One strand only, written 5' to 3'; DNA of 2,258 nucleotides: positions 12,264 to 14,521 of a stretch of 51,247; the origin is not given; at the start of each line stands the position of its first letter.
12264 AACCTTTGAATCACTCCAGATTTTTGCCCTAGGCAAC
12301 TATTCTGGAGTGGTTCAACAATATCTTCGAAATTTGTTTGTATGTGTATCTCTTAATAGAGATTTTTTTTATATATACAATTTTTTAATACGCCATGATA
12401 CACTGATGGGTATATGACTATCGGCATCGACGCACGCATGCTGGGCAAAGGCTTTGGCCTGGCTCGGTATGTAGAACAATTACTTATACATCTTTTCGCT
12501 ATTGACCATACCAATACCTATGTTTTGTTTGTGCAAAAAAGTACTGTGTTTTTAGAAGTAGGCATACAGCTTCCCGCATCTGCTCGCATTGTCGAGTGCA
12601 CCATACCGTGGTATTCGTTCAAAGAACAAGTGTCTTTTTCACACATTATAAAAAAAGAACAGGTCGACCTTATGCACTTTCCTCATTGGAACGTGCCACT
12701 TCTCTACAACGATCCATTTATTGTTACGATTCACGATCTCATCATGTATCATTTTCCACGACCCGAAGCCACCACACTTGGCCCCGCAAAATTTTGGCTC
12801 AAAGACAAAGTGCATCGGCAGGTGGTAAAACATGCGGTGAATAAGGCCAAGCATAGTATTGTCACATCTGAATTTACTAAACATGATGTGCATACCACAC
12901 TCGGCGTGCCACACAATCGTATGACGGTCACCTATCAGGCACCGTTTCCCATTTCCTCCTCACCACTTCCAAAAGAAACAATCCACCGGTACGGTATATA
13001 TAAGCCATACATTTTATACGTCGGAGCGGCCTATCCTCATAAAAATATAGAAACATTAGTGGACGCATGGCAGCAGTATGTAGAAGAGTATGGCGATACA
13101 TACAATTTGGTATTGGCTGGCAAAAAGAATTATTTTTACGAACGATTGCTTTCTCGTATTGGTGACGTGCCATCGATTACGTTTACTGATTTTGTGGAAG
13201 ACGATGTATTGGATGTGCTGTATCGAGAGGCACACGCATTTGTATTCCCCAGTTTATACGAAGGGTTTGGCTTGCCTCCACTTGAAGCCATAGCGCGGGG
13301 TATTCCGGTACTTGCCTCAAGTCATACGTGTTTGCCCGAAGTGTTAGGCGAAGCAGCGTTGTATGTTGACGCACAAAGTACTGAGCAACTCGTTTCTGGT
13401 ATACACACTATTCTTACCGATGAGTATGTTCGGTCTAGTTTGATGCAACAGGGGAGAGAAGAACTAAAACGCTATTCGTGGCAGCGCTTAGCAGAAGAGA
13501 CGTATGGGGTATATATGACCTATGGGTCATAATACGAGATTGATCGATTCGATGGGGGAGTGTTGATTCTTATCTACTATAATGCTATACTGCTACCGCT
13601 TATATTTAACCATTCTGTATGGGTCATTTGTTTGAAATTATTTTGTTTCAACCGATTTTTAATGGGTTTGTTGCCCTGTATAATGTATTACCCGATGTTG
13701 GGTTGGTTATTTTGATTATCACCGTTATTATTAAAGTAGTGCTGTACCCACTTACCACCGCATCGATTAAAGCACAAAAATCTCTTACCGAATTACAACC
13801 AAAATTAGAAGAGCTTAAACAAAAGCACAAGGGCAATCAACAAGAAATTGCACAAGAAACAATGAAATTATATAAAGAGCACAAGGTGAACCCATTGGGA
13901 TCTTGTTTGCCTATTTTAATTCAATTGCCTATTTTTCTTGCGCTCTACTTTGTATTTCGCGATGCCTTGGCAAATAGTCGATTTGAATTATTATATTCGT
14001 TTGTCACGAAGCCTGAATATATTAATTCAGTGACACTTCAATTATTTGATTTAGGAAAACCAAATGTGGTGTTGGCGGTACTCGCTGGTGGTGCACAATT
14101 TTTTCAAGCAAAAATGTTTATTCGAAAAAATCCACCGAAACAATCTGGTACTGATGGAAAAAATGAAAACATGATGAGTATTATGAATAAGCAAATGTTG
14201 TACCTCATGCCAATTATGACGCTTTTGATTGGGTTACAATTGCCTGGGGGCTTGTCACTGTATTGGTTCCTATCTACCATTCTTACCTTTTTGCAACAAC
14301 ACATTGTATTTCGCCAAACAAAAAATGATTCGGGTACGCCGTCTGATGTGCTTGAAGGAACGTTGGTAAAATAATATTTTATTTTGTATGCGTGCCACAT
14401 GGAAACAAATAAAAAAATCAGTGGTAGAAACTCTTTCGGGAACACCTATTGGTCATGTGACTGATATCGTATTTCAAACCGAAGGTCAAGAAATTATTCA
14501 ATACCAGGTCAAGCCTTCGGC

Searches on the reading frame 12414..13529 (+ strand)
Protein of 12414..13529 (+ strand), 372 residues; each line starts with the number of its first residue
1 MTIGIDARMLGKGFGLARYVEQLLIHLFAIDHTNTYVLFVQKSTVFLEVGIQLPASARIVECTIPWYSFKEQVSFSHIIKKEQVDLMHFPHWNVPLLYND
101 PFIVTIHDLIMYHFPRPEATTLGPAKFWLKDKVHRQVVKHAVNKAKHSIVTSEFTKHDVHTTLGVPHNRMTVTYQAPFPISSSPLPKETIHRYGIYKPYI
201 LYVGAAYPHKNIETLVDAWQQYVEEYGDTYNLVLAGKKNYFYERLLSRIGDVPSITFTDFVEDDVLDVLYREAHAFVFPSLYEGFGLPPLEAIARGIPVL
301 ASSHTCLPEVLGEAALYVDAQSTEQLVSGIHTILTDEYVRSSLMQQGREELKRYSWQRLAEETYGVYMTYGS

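Call 53: search_protein_families(library=pfam, proteins=[window:12414-13529:+], max_evalue=0.001)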
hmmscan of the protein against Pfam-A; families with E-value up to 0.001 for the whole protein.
window:12414-13529:+ (372 aa): 6 families
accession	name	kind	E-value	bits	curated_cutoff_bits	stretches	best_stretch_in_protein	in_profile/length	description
PF00534.26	Glycos_transf_1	-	3.2e-28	98.8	26.4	1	197-349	15-171/172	Glycosyl transferases group 1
PF13692.12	Glyco_trans_1_4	-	1.8e-25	90.3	27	1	198-336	2-142/142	Glycosyl transferases group 1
PF20706.3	GT4-conflict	-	7.5e-14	51.9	26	1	194-359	194-381/385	Family 4 Glycosyltransferase in conflict systems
PF13439.12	Glyco_transf_4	-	2.9e-12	47.4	28.5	1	15-174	3-163/170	Glycosyltransferase Family 4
PF13524.12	Glyco_trans_1_2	-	7.4e-06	26.4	25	1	281-362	59-141/144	Glycosyl transferase-like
PF13579.12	Glyco_trans_4_4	-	2.2e-05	25.3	29.7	1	65-172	53-154/158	Glycosyl transferase 4-like domain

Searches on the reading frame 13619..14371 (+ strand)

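Call 53: search_protein_families(library=pfam, proteins=[window:13619-14371:+], max_evalue=0.001)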
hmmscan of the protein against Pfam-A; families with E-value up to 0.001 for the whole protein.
window:13619-14371:+ (251 aa): 1 family
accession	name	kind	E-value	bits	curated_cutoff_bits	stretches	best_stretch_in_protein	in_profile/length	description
PF02096.25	60KD_IMP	-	2.4e-50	171.1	35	1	28-230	2-161/163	60Kd inner membrane protein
